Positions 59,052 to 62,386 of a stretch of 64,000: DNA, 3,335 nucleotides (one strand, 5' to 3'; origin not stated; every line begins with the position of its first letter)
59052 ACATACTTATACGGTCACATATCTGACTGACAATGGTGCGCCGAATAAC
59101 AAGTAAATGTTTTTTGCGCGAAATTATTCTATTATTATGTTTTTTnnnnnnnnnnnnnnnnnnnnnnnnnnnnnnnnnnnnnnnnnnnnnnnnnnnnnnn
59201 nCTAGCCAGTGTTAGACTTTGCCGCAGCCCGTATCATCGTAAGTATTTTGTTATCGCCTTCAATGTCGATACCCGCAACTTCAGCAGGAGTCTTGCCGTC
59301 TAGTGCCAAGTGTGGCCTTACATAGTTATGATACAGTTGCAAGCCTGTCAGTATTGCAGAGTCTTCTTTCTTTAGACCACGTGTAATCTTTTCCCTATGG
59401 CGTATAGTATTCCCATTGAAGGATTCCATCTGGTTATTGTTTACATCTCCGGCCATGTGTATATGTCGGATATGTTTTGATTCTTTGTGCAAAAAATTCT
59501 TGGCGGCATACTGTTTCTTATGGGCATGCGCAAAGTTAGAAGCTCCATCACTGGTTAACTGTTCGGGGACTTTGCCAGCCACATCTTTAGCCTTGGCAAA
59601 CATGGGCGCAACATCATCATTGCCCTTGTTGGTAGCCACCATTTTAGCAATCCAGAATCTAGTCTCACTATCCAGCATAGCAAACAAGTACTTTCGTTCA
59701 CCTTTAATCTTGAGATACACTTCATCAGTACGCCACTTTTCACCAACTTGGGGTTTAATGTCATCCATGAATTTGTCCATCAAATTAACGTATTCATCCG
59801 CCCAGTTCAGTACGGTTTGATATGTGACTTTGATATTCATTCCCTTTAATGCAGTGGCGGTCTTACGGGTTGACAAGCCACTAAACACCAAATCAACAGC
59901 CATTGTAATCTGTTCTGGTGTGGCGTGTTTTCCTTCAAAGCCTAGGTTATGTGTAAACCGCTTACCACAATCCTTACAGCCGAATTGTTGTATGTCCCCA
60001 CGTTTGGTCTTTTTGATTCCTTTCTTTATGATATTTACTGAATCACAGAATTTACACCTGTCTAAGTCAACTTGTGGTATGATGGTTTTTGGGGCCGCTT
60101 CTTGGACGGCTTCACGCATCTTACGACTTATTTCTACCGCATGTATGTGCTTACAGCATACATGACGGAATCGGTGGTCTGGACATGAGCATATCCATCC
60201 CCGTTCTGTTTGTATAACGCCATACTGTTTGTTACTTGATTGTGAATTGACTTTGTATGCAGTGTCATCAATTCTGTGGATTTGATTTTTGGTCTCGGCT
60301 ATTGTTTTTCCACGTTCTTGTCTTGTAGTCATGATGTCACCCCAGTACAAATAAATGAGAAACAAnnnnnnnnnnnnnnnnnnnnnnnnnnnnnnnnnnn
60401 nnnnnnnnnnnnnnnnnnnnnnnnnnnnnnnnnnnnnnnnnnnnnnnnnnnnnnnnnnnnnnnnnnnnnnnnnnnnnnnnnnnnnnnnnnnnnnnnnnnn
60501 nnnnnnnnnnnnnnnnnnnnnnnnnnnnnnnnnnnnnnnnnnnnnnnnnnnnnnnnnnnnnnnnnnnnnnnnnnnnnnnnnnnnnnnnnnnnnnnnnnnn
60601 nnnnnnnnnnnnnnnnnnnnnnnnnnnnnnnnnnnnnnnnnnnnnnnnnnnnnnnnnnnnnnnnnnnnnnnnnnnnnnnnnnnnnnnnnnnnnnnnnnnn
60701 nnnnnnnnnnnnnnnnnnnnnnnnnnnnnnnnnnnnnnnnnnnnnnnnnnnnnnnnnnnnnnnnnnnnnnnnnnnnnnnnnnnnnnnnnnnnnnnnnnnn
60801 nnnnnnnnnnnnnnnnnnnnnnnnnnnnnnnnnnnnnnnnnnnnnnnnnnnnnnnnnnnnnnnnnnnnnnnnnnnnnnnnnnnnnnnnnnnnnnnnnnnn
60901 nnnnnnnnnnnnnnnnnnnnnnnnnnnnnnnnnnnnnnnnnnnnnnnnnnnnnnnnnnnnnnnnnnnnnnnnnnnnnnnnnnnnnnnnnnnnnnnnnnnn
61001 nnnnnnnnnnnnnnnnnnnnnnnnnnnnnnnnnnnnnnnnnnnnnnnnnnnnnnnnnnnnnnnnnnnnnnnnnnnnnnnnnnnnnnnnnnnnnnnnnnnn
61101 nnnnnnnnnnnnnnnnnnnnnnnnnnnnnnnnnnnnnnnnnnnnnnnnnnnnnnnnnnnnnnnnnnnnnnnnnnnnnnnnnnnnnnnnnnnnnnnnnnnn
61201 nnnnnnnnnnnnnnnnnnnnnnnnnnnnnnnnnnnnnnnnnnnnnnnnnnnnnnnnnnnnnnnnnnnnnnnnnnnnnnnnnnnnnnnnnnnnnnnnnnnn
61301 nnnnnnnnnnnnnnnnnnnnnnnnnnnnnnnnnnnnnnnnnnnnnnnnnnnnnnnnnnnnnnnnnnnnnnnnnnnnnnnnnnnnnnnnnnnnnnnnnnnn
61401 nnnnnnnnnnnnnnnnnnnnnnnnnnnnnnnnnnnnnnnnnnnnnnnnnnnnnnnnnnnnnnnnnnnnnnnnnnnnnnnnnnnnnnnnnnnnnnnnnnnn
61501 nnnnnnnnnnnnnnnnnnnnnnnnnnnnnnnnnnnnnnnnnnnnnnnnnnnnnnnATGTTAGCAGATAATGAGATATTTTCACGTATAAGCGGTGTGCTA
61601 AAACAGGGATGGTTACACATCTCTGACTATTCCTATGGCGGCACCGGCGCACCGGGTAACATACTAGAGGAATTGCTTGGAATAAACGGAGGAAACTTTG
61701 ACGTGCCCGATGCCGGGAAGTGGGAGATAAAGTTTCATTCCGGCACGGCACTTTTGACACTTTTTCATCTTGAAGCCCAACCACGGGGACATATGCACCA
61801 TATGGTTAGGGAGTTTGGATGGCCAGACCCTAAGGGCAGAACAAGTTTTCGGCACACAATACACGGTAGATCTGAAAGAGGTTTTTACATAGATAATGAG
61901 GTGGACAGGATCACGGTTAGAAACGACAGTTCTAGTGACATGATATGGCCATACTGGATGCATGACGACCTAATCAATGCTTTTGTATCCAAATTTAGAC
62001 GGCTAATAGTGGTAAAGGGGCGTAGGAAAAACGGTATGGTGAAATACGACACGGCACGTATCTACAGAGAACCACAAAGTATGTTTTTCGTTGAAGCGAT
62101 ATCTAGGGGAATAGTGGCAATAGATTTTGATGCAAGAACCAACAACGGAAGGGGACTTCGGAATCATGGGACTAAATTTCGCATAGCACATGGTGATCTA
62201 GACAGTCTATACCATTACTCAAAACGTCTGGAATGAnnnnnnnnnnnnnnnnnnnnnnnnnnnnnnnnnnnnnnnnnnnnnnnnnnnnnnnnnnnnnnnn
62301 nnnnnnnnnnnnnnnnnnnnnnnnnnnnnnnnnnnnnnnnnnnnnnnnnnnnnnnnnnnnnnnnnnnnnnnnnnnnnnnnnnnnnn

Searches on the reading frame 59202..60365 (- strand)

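Call 53: search_protein_families(library=pfam, proteins=[window:59202-60365:-], max_evalue=0.0001)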
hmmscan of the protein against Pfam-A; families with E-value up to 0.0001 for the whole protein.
window:59202-60365:- (387 aa): 2 families
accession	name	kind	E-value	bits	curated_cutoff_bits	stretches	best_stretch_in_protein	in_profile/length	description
PF13610.12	DDE_Tnp_IS240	-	1.2e-13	51.8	27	1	210-341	3-128/139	DDE domain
PF00665.32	rve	-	4.4e-09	36.9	32.6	1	206-293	3-94/102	Integrase core domain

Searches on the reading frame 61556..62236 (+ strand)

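Call 53: search_protein_families(library=pfam, proteins=[window:61556-62236:+], max_evalue=0.0001)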
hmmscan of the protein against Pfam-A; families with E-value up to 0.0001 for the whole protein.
window:61556-62236:+ (226 aa): 1 family
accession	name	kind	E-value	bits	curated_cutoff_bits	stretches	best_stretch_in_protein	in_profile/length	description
PF15515.12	MvaI_BcnI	-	9e-25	88.4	25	1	11-219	4-227/227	MvaI/BcnI restriction endonuclease family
